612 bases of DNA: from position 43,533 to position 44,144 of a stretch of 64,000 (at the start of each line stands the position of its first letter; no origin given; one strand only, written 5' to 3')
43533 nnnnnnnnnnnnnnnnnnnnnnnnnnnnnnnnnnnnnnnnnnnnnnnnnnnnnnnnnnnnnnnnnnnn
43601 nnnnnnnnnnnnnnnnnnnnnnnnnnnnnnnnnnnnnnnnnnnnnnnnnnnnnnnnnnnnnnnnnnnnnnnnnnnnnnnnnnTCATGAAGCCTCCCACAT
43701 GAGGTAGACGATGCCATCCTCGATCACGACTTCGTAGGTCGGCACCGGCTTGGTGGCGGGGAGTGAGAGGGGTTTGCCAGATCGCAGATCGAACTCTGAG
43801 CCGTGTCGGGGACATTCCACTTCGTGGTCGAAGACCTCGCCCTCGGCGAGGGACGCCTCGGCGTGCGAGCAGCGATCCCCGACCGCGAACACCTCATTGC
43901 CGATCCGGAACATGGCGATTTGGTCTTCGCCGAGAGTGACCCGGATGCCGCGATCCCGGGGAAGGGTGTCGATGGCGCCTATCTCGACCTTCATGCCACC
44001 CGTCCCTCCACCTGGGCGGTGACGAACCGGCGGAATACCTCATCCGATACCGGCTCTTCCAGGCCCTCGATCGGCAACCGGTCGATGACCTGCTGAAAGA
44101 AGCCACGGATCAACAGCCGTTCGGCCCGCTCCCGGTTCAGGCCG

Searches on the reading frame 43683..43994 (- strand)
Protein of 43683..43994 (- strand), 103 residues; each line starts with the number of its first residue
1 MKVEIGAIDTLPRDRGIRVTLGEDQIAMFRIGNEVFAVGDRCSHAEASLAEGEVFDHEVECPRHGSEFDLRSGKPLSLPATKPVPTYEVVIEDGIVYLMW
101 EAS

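Call 11: search_protein_families(library=pfam, proteins=[window:43683-43994:-])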
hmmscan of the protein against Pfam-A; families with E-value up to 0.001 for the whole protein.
window:43683-43994:- (103 aa): 2 families
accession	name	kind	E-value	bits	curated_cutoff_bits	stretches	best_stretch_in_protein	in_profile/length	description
PF00355.32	Rieske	-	4.4e-18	65.4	20.3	1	3-88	3-88/88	Rieske [2Fe-2S] domain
PF13806.12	Rieske_2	-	4.8e-14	52.6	27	1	4-98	4-103/104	Rieske-like [2Fe-2S] domain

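Call 44: search_protein_families(library=ncbifam, proteins=[window:43683-43994:-], max_evalue=0.00001)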
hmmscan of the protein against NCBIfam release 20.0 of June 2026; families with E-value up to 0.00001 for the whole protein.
window:43683-43994:- (103 aa): 7 families
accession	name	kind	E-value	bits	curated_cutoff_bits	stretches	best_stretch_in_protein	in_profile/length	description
NF007422.0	PRK09965.1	equivalog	3.8e-29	100.8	113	1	4-99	5-99/106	bifunctional 3-phenylpropionate/cinnamic acid dioxygenase ferredoxin subunit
NF042948.2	3PPDioc_HcaC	equivalog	2.3e-26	92.1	150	1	3-100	4-102/105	3-phenylpropionate/cinnamic acid dioxygenase ferredoxin subunit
NF041683.1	ant_diox_AndAb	equivalog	1.7e-22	79.5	150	1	4-96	4-96/100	anthranilate 1,2-dioxygenase ferredoxin subunit AndAb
TIGR02378.1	nirD_assim_sml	equivalog_domain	2.9e-17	62.7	74.65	1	2-98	2-103/105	nitrite reductase small subunit NirD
TIGR02377.1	MocE_fam_FeS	subfamily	1.1e-15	57.4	136.15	1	3-98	3-99/101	MocE family 2Fe-2S type ferredoxin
NF052579.1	BetMthstMoxSdmAMthl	equivalog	2.1e-06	26.9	600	1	13-69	29-86/351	4beta-methylsterol monooxygenase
NF041174.1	SDX_Thmprot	equivalog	3.2e-06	27.2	170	1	14-83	14-84/109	sulredoxin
